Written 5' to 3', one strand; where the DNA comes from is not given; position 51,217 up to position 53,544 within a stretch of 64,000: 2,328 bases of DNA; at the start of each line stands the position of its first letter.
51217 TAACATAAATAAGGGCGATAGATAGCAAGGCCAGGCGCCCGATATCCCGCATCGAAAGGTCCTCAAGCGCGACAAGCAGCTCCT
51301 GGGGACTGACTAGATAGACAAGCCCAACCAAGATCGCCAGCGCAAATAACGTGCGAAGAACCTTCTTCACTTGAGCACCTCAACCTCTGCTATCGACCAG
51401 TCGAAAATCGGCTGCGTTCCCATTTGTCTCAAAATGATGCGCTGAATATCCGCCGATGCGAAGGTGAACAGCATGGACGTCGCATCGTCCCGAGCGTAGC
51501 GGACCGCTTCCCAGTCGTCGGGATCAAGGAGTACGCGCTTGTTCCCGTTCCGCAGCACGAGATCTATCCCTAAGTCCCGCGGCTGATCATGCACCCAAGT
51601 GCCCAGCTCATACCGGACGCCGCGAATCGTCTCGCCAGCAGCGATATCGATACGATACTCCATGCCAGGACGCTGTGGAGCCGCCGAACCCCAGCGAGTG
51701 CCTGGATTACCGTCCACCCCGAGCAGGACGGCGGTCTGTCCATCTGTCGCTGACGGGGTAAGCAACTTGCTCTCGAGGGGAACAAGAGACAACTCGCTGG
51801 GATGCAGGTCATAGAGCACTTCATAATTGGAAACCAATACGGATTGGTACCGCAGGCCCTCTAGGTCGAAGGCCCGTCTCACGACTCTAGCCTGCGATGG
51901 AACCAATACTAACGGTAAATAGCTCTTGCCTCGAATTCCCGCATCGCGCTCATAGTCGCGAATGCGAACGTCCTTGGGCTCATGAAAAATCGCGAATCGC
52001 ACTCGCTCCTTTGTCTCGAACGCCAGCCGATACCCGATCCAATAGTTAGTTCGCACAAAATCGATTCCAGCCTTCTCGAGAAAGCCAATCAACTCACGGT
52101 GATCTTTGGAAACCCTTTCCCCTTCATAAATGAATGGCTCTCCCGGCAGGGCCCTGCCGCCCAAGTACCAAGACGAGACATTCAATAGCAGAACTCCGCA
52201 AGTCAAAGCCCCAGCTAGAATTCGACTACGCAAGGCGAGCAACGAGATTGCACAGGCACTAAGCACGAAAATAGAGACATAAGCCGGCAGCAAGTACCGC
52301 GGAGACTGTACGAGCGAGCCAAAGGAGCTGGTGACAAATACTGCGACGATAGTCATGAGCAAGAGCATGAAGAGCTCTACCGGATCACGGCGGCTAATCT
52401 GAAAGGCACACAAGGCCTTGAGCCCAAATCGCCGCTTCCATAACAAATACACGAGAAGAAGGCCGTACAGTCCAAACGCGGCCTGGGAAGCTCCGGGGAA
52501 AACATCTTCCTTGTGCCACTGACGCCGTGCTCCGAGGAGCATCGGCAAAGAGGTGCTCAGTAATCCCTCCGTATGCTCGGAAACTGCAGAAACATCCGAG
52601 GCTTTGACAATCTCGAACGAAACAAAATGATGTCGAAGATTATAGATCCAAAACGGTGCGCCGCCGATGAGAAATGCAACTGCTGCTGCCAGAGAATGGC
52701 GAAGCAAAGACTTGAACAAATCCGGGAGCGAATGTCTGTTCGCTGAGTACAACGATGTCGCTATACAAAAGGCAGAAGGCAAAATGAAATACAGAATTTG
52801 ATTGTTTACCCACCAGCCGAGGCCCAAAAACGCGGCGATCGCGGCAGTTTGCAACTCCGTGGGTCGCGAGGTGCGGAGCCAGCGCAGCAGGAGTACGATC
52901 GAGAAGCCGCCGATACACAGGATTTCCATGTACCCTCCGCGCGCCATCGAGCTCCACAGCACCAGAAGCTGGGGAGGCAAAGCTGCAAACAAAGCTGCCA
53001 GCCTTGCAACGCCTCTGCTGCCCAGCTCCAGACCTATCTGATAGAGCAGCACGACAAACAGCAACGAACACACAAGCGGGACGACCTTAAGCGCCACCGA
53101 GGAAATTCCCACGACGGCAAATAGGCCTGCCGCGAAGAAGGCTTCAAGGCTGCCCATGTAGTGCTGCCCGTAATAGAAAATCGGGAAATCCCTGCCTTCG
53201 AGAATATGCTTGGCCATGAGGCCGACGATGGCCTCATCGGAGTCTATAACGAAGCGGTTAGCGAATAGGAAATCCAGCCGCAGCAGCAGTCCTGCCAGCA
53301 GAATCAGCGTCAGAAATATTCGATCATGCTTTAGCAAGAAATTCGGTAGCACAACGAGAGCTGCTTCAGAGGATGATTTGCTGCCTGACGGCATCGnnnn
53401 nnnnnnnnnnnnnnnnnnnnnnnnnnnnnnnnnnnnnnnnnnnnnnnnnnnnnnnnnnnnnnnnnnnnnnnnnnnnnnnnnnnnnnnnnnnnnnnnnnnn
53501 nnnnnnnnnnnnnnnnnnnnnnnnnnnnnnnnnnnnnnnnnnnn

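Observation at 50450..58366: Compact glycan-assembly locus (hpt-wzt-wzm-GT4-GT4-GT-C/discoidin-flippase-like) adjacent to giant Thr/Pro-repeat secreted proteins: candidate protein O-glycosylation system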

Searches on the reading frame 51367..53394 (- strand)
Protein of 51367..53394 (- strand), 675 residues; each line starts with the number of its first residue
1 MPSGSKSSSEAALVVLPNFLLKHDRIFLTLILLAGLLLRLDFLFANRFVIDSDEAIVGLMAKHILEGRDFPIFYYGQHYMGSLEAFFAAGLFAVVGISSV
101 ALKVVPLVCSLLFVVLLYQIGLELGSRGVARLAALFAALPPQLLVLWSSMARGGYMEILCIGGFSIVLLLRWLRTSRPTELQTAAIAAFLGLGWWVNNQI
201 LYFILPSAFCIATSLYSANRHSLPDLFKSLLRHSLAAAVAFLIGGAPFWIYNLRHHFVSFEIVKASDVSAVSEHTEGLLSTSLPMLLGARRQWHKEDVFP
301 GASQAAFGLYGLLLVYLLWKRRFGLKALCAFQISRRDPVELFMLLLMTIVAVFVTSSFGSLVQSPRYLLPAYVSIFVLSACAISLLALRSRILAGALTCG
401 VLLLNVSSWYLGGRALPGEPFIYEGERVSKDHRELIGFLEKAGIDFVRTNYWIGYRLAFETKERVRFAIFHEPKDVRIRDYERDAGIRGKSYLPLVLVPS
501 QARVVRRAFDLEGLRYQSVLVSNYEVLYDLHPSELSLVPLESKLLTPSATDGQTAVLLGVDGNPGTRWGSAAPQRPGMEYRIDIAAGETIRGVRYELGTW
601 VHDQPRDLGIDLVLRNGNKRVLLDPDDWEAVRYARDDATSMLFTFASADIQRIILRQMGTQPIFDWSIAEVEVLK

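Call 4: search_protein_families(library=pfam, proteins=[window:51367-53394:-], max_evalue=0.01)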
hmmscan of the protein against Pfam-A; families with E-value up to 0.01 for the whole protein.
window:51367-53394:- (675 aa): 0 families

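Call 5: search_protein_families(library=ncbifam, proteins=[window:51367-53394:-], max_evalue=0.01)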
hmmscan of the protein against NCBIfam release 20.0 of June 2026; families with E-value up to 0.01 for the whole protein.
window:51367-53394:- (675 aa): 1 family
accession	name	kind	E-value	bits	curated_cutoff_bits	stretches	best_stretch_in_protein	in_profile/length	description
TIGR03663.1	TIGR03663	subfamily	1.8e-05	24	126.25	1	28-212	4-180/435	flippase activity-associated protein Agl23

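Call 7: search_protein_families(library=pfam, proteins=[window:51367-53394:-], max_evalue=10)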
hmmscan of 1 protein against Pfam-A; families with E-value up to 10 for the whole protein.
window:51367-53394:- (675 aa): 2 families
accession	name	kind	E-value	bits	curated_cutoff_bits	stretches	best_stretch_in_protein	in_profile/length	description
PF19617.4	DUF6122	-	0.091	13.7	27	1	17-62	19-63/102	Family of unknown function (DUF6122)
PF00754.31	F5_F8_type_C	-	0.27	11.8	28.2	1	551-596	9-53/127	F5/8 type C domain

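Call 8: search_solved_structures(query=window:51367-53394:-, max_evalue=10)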
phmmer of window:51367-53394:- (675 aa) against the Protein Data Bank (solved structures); distinct sequences matched with E-value up to 10: 4.
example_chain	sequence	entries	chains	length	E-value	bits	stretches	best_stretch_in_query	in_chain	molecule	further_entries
5lxg_A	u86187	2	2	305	0.009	17.7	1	148-215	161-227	Adiponectin receptor protein 1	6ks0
6krz_A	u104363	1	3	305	0.012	17.3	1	148-215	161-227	Adiponectin receptor protein 1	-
1h3q_A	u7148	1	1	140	1.5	10.3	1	421-464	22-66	SEDLIN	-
2j3w_A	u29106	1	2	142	1.6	10.3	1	421-464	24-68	TRAFFICKING PROTEIN PARTICLE COMPLEX PROTEIN 2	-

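Call 9: find_homologous_proteins(query=window:51367-53394:-, max_evalue=0.001)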
Query window:51367-53394:- (675 aa): 893 proteins with E <= 0.001 among 8000 candidates; the best 120 are listed.
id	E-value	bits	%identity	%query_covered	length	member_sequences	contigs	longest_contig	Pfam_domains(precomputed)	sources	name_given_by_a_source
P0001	0.0e+0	1502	100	100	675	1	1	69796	-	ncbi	-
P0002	1.3e-264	898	59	100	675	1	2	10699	-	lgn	-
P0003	1.6e-243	828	55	100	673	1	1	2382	PF00754.32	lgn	-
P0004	5.2e-234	797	54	100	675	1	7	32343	-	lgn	-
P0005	1.1e-229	782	53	99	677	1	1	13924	-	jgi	jgi:4-amino-4-deoxy-L-arabinose transferase-like glycosyltransferase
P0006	6.5e-229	780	55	97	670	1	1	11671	PF00754.32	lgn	-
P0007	1.8e-228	778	54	100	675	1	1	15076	-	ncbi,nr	ncbi:MAG: hypothetical protein J0M12_10910 [Deltaproteobacteria bacterium]|nr:hypothetical protein [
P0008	1.3e-220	752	52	99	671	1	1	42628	-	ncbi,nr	ncbi:MAG: hypothetical protein K1X79_09190 [Oligoflexia bacterium]|nr:hypothetical protein [Oligofle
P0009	2.0e-215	735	52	99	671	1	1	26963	-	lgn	-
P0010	3.1e-199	682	48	97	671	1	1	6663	-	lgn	-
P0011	2.5e-191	656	46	97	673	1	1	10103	PF00754.32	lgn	-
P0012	4.3e-191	655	48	97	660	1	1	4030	PF00754.32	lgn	-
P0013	1.2e-189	650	47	93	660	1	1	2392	-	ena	-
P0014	4.7e-189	648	47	97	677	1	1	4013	-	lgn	-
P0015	9.2e-187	641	45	96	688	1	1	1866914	-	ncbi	ncbi:MAG: hypothetical protein U0136_19195 [Bdellovibrionota bacterium]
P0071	1.3e-170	587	44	97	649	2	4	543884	PF00754.32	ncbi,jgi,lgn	ncbi:MAG: hypothetical protein ACOX2O_02175 [Bdellovibrionota bacterium]|jgi:4-amino-4-deoxy-L-arabi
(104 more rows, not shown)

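Call 10: find_encoding_contigs(protein=P0015, flank=10000, max_places=2)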
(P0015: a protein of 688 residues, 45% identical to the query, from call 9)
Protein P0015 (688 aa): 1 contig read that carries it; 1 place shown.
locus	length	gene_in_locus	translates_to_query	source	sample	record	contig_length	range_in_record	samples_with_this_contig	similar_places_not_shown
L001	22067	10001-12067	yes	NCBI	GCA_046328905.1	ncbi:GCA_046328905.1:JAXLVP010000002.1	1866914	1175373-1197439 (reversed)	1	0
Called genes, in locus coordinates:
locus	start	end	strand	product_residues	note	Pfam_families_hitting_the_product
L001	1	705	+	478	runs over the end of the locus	PF03062:MBOAT, PF13813:MBOAT_2 (weak)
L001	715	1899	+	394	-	PF16822:ALGX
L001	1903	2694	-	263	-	PF03372:Exo_endo_phos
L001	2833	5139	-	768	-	PF26449:DUF8128, PF02534:T4SS-DNA_transf, PF01935:DUF87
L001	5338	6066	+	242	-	PF01113:DapB_N, PF05173:DapB_C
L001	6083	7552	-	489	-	-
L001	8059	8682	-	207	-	-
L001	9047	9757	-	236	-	-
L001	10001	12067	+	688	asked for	-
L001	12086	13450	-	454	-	PF00171:Aldedh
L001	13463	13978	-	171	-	PF00578:AhpC-TSA, PF08534:Redoxin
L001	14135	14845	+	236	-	PF01182:Glucosamine_iso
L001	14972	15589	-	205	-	-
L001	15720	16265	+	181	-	-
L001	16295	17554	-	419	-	PF01875:Memo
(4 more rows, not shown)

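Call 11: find_encoding_contigs(protein=P0071, flank=10000, max_places=2)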
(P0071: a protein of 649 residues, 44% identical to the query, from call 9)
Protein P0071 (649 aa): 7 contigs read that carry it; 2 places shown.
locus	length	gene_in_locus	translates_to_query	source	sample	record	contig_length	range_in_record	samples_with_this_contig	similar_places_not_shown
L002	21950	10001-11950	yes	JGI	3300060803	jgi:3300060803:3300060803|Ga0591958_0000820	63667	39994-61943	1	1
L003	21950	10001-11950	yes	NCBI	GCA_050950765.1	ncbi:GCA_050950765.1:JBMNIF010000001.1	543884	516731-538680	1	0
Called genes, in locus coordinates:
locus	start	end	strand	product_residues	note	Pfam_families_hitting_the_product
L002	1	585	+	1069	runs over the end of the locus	PF25596:CPSase_L_D1, PF02222:ATP-grasp (weak), PF02786:CPSase_L_D2, PF07478:Dala_Dala_lig_C (weak), PF02787:CPSase_L_D3, PF25596:CPSase_L_D1, PF02786:CPSase_L_D2, PF02142:MGS, +5 more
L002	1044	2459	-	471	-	PF00884:Sulfatase, PF01663:Phosphodiest, PF16347:SGSH_C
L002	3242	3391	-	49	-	-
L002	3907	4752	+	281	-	PF00034:Cytochrom_C (faint)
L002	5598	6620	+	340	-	PF00814:TsaD, PF22521:HypF_C_2 (weak)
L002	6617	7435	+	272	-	PF00398:RrnaAD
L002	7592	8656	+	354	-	PF00534:Glycos_transf_1, PF13692:Glyco_trans_1_4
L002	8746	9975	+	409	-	PF13439:Glyco_transf_4, PF13579:Glyco_trans_4_4 (weak), PF20706:GT4-conflict, PF00534:Glycos_transf_1, PF13692:Glyco_trans_1_4, PF13524:Glyco_trans_1_2 (weak)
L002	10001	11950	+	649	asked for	PF00754:F5_F8_type_C (faint)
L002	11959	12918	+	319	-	PF03706:LPG_synthase_TM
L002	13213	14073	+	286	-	PF00669:Flagellin_N, PF00700:Flagellin_C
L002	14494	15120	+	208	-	PF13511:DUF4124 (faint), PF01464:SLT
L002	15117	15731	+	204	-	PF01066:CDP-OH_P_transf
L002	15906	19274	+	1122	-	PF02463:SMC_N, PF13304:AAA_21 (faint), PF02463:SMC_N, PF06470:SMC_hinge, PF25526:LIP-1 (weak)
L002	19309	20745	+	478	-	PF01656:CbiA (faint), PF02881:SRP54_N, PF00448:SRP54, PF09848:SLFN-g3_helicase (weak), PF13479:AAA_24 (weak), PF13604:AAA_30 (weak), PF20720:nSTAND3 (faint)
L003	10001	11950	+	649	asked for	PF00754:F5_F8_type_C (faint)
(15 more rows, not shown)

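Call 12: find_encoding_contigs(protein=P0001, flank=10000, max_places=2)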
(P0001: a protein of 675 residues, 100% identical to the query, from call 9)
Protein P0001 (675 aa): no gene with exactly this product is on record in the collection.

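Call 14: find_related_loci(query=window:51367-53394:-, collection=genome_contigs, flank=10000)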
Query window:51367-53394:- (675 aa) in genome_contigs; peptide patterns used: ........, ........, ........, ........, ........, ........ (x = any residue, [..] = any of these).
161 stretches matched a pattern; 114 encode a relative of the query (tblastn E <= 1e-3); the best 80 are kept; 80 distinct loci.
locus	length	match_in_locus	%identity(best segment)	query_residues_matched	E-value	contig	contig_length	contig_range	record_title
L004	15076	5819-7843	54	1-675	0e+0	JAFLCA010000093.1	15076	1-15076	MAG: Deltaproteobacteria bacterium isolate UWPOB_DELTA1 gnl_X_BEAILMKM_93, whole genome shotgun sequence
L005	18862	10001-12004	52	8-675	0e+0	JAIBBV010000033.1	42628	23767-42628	MAG: Oligoflexia bacterium isolate SSF8 NODE_16187_length_42628_cov_5.891838, whole genome shotgun sequence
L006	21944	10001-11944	45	26-673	0e+0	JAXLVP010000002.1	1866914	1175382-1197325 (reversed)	MAG: Bdellovibrionota bacterium isolate STL-BDEC1 C1.36.fa-2, whole genome shotgun sequence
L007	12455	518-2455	45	23-673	2e-180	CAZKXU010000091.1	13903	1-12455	MAG TPA_asm: uncultured Bdellovibrionales bacterium isolate SRP150892_co2_139 genome assembly, contig: NODE_6411_length_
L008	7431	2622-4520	45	39-674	3e-180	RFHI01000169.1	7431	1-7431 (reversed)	MAG: Candidatus Dadabacteria bacterium isolate J046 k99_820836, whole genome shotgun sequence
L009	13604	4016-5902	45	41-675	5e-171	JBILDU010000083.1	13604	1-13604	MAG: Bdellovibrionota bacterium isolate ME2016-07-22_3300044628_group7_bin146 Rohwer_bin1162_scaffold_3351_c1, whole gen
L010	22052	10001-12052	41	2-671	2e-167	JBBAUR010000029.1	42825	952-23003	MAG: Bdellovibrionota bacterium isolate EUL_302 ctg29-EUL_302, whole genome shotgun sequence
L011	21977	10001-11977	43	16-674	9e-167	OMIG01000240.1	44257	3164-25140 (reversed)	Proteobacteria bacterium isolate AM_0240 genome assembly, contig: DGE0008AM2008_1_188855, whole genome shotgun sequence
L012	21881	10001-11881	44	41-675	3e-166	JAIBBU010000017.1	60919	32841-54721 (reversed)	MAG: Oligoflexia bacterium isolate SSF28 NODE_8763_length_60919_cov_8.260429, whole genome shotgun sequence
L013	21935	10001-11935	47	30-675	1e-166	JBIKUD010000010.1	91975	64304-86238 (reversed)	MAG: Bdellovibrionota bacterium isolate ME2015-08-07_3300034020_group6_bin153 Rohwer_bin1161_scaffold_71_c1, whole genom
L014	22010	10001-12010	42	11-675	2e-165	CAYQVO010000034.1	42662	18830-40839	MAG TPA_asm: uncultured Bdellovibrionales bacterium isolate SRP239243_co2_48 genome assembly, contig: NODE_1176_length_4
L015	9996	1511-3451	44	22-671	1e-165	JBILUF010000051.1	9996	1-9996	MAG: Bdellovibrionota bacterium isolate ME2018-08-01_3300042480_group8_bin58 Rohwer_bin1205_scaffold_4581_c1, whole geno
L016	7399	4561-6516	44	22-674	5e-165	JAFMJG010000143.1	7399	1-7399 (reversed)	Bacterium isolate DEBay_Sum019D_L_G_148 NODE_12145_length_7399_cov_5.249864, whole genome shotgun sequence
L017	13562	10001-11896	43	39-671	3e-164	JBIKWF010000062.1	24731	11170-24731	MAG: Bdellovibrionota bacterium isolate ME2015-09-01_3300035663_group6_bin89 Rohwer_bin1204_scaffold_1086_c1, whole geno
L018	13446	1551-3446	43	39-671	2e-164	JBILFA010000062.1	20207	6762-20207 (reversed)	MAG: Bdellovibrionota bacterium isolate ME2016-07-29_3300044622_group7_bin22 Rohwer_bin1192_scaffold_1777_c1, whole geno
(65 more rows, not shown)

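Call 18: search_solved_structures(query=A1, max_evalue=10, show_alignments=2)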
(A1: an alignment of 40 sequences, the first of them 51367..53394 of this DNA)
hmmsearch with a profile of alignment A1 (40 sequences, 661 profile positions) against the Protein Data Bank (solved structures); distinct sequences matched with E-value up to 10: 12.
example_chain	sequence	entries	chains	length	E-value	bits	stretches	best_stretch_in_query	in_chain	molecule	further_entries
7jnb_A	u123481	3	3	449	1.9e-07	33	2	533-648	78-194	F5/8 type C domain protein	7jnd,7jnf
7jfs_A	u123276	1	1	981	2e-06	29.6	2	533-648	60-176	F5/8 type C domain protein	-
4zz5_A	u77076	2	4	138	0.00029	22.5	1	522-659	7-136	Glucanase/chitosanase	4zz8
2rva_A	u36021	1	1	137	0.00035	22.2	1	525-659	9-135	Glucanase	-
4zy9_A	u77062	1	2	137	0.0031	19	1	524-606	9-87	Glucanase/chitosanase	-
4zxe_A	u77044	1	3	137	0.0037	18.8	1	524-605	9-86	Glucanase/Chitosanase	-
2rv9_A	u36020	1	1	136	0.0044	18.6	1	525-605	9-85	Glucanase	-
4lks_A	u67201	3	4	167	0.041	15.3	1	514-600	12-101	Glycosyl hydrolase, family 31/fibronectin type III domain protein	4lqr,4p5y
2zxq_A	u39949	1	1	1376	0.077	14.4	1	541-645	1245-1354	Endo-alpha-N-acetylgalactosaminidase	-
4a42_A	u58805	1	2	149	0.26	12.7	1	528-615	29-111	ALPHA-N-ACETYLGLUCOSAMINIDASE FAMILY PROTEIN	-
6snh_L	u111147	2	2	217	1.2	10.5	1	400-454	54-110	6AG9 Fab light chain | 6AG9-Fab light chain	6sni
8ayr_A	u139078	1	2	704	1.9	9.9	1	521-582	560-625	Coagulation factor 5/8 type domain protein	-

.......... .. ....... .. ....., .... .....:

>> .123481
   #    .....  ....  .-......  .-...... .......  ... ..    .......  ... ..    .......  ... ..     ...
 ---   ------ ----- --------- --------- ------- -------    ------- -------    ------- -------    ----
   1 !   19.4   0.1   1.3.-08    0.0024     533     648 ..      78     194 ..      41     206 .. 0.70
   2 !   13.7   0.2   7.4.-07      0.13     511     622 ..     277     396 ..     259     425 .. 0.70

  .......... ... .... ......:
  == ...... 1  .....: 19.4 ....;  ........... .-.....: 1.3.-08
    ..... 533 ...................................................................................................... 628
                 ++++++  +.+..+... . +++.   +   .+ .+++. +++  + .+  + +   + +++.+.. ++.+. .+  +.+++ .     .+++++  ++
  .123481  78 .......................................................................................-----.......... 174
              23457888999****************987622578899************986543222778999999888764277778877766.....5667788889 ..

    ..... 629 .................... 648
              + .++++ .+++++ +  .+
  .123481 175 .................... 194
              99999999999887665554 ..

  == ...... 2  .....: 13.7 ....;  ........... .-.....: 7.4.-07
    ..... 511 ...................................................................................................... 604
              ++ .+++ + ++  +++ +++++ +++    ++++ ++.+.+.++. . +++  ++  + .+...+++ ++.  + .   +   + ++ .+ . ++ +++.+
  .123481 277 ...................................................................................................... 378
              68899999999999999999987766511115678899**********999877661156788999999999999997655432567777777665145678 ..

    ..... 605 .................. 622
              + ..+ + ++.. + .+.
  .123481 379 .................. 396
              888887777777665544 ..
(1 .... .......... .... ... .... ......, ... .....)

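Call 19: search_protein_families(library=pfam, alignment_id=A1, max_evalue=0.01)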
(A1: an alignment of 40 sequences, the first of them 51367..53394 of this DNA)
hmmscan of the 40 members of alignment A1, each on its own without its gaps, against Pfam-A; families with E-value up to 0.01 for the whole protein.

A. member 1, window:51367-53394:- (675 aa): 0 families

B. families by the number of members that match (of 40 scanned): 6 families
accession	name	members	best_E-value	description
PF00754.31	F5_F8_type_C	30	9.9e-07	F5/8 type C domain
PF13231.12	PMT_2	23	1e-08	Dolichyl-phosphate-mannose-protein mannosyltransferase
PF01757.29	Acyl_transf_3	1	2.7e-06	Acyltransferase domain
PF22633.2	F5_F8_type_C_2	1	7.6e-05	NedA-like, galactose-binding domain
PF13141.11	DUF3979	1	0.0029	Protein of unknown function (DUF3979)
PF24607.1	CBM_AftD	1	0.003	Arabinofuranosyltransferase D, third carbohydrate binding module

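Call 22: predict_structure(alignment_id=A1)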
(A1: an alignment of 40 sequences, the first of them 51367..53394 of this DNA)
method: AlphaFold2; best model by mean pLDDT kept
length: 675 residues; sequences in the alignment: 40
mean_pLDDT: 91.0   pTM: 0.86
mean pLDDT of the five models: 91.0, 90.8, 90.5, 89.3, 89.1
residues with pLDDT >= 90: 505; 70-90: 143; 50-70: 14; < 50: 13
segments of 3 or more residues with pLDDT < 50: 1-10, 74-76
pLDDT, mean of each block of 10 residues (from residue 1): 40 75 93 97 91 89 86 53 87 94 94 97 95 98 92 82 97 92 97 89 96 92 94 97 92 85 83 93 94 86 97 97 94 92 97 89 86 98 97 97 95 81 87 95 97 94 95 84 92 95 96 96 96 92 93 93 93 96 87 94 93 94 95 89 94 96 94 95
secondary structure, 60 per line:
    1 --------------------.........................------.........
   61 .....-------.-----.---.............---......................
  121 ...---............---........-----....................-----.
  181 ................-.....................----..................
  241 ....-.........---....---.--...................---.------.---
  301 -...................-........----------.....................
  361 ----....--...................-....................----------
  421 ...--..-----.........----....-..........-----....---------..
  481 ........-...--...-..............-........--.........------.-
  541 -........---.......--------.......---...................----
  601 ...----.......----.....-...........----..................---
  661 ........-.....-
elements in order: H21-45 H52-65 H83-95 H99-123 H127-138 H142-149 H155-174 H180-196 H198-218 H223-244 H246-254 H258-261 H268-286 H302-320 H322-329 H340-355 H357-360 H365-368 H371-389 H391-410 E421-423 H433-441 E446-449 H451-460 E466-469 H479-488 E495-497 H499-512 E514-521 E524-532 E545-549 H553-559 E568-574 E578-596 E608-614 E619-623 H625-635 E640-657 E661-668 E670-674
